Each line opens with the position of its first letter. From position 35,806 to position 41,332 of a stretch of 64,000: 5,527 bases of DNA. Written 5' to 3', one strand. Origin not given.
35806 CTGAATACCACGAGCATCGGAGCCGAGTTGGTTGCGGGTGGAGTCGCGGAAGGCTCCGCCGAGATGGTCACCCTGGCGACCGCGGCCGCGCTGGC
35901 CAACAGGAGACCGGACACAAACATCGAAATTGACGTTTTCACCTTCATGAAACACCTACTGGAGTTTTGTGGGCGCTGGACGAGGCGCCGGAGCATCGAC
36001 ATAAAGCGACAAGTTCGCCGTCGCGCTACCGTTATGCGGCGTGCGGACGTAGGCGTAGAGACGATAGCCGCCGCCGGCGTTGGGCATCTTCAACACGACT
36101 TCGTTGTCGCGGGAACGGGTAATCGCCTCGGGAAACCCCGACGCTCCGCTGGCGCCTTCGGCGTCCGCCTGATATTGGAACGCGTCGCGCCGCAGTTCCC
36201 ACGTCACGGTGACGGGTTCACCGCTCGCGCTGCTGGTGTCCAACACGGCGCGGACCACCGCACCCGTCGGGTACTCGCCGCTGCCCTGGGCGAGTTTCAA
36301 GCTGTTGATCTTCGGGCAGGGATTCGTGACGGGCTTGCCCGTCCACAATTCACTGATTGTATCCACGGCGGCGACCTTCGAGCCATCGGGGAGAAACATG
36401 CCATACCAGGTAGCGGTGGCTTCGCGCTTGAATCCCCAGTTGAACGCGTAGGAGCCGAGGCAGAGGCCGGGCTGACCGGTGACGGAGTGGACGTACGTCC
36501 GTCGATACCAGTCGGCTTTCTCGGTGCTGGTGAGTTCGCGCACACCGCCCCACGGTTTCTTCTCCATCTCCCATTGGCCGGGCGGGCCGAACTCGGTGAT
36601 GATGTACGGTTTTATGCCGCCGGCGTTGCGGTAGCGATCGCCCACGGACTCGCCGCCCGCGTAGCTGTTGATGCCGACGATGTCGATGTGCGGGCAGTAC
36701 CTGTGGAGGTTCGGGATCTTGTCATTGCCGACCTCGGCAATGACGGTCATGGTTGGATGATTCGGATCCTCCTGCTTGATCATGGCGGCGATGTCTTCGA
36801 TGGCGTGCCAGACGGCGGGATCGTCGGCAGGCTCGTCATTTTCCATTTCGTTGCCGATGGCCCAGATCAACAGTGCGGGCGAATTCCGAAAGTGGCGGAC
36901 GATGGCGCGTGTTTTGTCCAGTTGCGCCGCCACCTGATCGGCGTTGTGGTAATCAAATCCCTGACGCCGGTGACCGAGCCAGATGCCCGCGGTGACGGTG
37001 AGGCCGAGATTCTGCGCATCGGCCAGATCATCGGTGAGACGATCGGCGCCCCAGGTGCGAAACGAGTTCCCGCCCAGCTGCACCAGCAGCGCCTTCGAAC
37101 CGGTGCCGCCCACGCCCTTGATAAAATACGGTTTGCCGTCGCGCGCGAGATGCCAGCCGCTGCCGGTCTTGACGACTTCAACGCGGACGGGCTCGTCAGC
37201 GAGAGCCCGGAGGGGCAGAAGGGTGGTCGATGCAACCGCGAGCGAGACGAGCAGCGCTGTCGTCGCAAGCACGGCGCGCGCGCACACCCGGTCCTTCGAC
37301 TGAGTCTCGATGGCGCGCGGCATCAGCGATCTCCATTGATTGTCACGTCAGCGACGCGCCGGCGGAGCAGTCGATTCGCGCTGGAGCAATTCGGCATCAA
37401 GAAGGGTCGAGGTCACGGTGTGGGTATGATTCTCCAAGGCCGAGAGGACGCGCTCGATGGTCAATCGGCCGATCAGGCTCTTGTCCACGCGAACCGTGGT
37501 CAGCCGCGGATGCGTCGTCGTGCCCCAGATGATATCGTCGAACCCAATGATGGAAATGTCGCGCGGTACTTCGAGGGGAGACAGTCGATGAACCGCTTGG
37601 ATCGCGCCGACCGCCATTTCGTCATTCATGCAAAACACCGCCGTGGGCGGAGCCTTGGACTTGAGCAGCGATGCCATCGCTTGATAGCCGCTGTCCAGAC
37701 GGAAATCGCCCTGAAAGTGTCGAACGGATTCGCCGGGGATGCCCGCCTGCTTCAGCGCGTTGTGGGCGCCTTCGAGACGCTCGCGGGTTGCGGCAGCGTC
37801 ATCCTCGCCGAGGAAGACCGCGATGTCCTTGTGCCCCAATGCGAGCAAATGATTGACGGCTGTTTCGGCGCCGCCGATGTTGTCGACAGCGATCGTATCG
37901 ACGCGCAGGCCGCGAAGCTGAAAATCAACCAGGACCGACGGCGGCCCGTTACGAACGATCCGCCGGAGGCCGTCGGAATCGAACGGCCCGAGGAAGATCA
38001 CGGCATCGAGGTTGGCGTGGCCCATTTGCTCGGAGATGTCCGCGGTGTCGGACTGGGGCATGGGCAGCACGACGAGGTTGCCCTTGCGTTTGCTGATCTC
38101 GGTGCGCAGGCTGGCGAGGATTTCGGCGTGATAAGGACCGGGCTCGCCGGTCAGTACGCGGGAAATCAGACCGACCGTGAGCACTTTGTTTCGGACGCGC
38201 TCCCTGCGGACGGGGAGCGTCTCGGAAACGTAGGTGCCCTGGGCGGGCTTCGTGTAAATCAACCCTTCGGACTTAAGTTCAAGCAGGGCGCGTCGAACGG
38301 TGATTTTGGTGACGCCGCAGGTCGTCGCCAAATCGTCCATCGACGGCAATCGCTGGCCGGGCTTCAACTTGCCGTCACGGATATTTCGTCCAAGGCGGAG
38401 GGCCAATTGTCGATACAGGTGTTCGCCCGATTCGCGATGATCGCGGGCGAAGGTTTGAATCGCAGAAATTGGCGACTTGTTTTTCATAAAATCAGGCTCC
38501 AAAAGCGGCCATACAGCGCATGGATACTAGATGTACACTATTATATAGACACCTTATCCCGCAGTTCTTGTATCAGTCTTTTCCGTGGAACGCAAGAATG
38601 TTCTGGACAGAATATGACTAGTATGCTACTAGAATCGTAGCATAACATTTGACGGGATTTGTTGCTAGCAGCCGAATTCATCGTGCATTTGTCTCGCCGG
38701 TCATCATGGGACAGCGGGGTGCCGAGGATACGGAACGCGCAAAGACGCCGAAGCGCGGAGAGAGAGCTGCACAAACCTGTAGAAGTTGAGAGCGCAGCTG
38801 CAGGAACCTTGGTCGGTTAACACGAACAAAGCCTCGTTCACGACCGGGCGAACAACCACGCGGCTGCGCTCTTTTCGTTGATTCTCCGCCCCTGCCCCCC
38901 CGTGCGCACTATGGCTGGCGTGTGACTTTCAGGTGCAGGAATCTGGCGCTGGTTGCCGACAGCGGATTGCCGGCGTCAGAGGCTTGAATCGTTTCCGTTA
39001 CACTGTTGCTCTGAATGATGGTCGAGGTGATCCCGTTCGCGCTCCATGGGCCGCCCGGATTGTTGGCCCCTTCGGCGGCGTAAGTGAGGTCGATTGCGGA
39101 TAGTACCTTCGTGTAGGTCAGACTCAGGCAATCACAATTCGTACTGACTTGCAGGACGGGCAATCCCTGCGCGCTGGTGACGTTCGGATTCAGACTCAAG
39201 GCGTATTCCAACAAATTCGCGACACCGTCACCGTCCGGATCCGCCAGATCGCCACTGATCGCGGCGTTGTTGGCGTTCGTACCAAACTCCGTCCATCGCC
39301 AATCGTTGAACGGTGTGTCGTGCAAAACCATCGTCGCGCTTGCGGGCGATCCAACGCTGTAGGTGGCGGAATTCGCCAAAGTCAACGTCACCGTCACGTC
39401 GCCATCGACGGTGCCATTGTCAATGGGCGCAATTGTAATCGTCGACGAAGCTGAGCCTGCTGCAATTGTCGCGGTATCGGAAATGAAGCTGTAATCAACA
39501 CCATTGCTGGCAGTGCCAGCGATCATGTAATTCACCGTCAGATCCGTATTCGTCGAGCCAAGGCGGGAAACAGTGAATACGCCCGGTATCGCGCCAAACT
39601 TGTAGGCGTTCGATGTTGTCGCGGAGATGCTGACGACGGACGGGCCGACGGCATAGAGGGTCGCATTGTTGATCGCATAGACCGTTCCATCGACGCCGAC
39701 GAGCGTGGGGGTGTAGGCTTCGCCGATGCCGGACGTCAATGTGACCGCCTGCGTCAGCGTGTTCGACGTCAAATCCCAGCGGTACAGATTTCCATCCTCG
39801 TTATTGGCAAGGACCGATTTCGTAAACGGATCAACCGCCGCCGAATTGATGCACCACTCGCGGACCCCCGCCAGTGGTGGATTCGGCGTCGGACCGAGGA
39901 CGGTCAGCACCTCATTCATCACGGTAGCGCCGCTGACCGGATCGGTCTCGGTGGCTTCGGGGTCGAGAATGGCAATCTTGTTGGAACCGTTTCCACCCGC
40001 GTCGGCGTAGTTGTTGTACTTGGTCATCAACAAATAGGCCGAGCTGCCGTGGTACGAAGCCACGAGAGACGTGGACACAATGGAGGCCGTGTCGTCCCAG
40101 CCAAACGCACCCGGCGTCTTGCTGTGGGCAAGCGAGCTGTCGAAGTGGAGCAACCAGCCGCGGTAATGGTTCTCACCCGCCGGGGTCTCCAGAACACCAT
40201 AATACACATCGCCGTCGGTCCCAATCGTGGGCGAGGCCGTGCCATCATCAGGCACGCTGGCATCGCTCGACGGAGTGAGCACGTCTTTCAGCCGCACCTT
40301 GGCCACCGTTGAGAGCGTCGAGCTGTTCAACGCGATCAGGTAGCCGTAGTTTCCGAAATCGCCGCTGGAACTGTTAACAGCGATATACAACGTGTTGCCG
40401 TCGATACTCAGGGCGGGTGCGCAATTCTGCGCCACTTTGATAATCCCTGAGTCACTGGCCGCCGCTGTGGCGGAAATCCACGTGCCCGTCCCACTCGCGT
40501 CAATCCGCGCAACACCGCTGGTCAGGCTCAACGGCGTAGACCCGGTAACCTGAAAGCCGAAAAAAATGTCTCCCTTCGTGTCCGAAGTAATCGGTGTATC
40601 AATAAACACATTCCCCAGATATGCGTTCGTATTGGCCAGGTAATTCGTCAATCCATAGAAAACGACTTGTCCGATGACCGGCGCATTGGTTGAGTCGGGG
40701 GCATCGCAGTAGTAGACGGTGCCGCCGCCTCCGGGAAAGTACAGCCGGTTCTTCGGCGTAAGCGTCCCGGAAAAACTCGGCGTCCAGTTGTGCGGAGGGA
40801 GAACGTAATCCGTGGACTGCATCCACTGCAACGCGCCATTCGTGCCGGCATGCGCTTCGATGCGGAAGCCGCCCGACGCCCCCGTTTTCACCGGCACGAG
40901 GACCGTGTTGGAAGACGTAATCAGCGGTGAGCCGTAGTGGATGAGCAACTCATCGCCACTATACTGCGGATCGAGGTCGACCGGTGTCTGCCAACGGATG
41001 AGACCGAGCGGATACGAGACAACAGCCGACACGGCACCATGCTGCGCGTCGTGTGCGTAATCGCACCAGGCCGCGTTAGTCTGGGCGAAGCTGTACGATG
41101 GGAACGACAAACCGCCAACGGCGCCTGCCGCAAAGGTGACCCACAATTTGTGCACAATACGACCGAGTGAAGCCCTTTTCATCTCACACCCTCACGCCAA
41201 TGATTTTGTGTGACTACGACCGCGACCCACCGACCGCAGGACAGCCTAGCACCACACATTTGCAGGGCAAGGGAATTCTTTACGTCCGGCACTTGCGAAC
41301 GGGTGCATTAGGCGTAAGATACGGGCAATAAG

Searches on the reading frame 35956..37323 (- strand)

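Call 13: search_protein_families(library=pfam, proteins=[window:35956-37323:-])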
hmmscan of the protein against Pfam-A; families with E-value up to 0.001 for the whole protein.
window:35956-37323:- (455 aa): 1 family
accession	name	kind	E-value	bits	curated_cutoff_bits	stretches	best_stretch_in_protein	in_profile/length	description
PF02836.23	Glyco_hydro_2_C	-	2.2e-05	24.2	21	1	126-246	102-211/302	Glycosyl hydrolases family 2, TIM barrel domain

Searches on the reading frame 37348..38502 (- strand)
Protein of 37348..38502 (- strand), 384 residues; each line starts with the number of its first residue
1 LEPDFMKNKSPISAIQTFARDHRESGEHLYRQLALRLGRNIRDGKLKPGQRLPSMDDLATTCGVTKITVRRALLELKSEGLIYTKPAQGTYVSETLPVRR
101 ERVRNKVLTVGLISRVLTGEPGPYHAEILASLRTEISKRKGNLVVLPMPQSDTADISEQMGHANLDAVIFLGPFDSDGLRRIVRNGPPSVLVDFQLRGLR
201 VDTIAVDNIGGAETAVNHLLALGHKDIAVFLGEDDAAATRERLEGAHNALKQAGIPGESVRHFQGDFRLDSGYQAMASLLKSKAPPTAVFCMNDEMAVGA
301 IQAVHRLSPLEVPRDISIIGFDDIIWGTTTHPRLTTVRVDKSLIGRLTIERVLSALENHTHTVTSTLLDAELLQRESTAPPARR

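Call 13: search_protein_families(library=pfam, proteins=[window:37348-38502:-])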
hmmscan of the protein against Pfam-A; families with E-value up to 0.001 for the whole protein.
window:37348-38502:- (384 aa): 6 families
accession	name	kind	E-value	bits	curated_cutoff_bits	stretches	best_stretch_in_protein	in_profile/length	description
PF13377.12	Peripla_BP_3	-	2.3e-33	116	26.5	1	216-378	1-167/167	Periplasmic binding protein-like domain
PF00532.27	Peripla_BP_1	-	6.3e-23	82.1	22.2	1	119-365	10-273/281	Periplasmic binding proteins and sugar binding domain of LacI family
PF00392.27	GntR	-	1.2e-16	60.5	27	1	29-92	1-64/64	Bacterial regulatory proteins, gntR family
PF13407.12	Peripla_BP_4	-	1.1e-14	55.1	35.1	1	156-322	47-217/258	Periplasmic binding protein domain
PF13545.12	HTH_Crp_2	-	2.7e-06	27.7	27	1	53-83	23-53/70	Crp-like helix-turn-helix domain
PF13730.12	HTH_36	-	0.00035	20.7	25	1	49-82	22-55/55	Helix-turn-helix domain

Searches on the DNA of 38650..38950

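Call 92: search_rna_families(source=window, start=38650, end=38950, threshold=evalue, max_evalue=10)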
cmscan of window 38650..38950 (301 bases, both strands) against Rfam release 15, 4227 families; matches with E-value up to 10: 2.
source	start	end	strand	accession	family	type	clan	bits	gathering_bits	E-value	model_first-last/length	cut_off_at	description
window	38814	38888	-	RF03748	mir-2772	Gene; miRNA;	-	14.3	110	4.2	1-86/86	no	mir-2772 microRNA precursor family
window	38847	38931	-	RF02041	HOTTIP_2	Gene; lncRNA;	-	6.9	80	1.1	286-374/374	no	HOXA transcript at the distal tip, conserved region 2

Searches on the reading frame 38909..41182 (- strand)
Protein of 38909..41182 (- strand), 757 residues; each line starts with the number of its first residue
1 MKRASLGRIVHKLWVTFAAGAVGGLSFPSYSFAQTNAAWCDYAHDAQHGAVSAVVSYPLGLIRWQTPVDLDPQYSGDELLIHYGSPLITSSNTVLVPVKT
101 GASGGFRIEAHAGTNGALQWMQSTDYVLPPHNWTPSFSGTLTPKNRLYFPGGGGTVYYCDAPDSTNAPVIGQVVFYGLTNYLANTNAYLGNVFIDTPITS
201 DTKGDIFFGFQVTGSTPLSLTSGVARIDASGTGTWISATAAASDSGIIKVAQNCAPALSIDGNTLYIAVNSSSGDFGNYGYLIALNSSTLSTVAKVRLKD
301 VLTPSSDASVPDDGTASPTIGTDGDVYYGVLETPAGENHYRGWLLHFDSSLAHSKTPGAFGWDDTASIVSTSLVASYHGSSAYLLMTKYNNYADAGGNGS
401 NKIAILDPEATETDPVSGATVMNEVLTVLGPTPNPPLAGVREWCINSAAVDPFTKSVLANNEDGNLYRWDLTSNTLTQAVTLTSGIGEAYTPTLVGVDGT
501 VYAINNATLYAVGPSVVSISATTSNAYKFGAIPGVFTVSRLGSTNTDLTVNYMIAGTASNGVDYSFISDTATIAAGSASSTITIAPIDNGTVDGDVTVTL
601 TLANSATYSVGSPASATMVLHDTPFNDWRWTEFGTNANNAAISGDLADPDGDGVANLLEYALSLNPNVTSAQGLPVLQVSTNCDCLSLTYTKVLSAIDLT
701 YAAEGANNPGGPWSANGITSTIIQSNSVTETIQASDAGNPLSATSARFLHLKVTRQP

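Call 13: search_protein_families(library=pfam, proteins=[window:38909-41182:-])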
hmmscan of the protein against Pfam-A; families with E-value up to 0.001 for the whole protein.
window:38909-41182:- (757 aa): 1 family
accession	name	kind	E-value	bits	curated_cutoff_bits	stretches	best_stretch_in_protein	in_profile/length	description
PF03160.20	Calx-beta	-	0.00018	21.9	27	1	536-623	26-118/119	Calx-beta domain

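Call 30: search_protein_families(library=ncbifam, proteins=[window:38909-41182:-], max_evalue=0.01)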
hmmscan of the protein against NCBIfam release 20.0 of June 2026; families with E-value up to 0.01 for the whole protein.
window:38909-41182:- (757 aa): 0 families

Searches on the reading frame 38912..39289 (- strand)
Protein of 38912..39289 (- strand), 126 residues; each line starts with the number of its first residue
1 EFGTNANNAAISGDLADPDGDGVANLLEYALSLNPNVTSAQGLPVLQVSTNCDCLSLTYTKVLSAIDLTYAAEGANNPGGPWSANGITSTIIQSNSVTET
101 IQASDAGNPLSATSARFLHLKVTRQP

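Call 70: search_protein_families(library=ncbifam, proteins=[window:38912-39289:-], max_evalue=1)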
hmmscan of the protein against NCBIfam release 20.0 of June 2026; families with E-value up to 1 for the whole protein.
window:38912-39289:- (126 aa): 1 family
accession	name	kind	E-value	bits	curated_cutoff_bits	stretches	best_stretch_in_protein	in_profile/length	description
NF009218.0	PRK12567.1-2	equivalog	0.19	11.5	184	1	57-103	92-136/200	putative monovalent cation/H+ antiporter subunit B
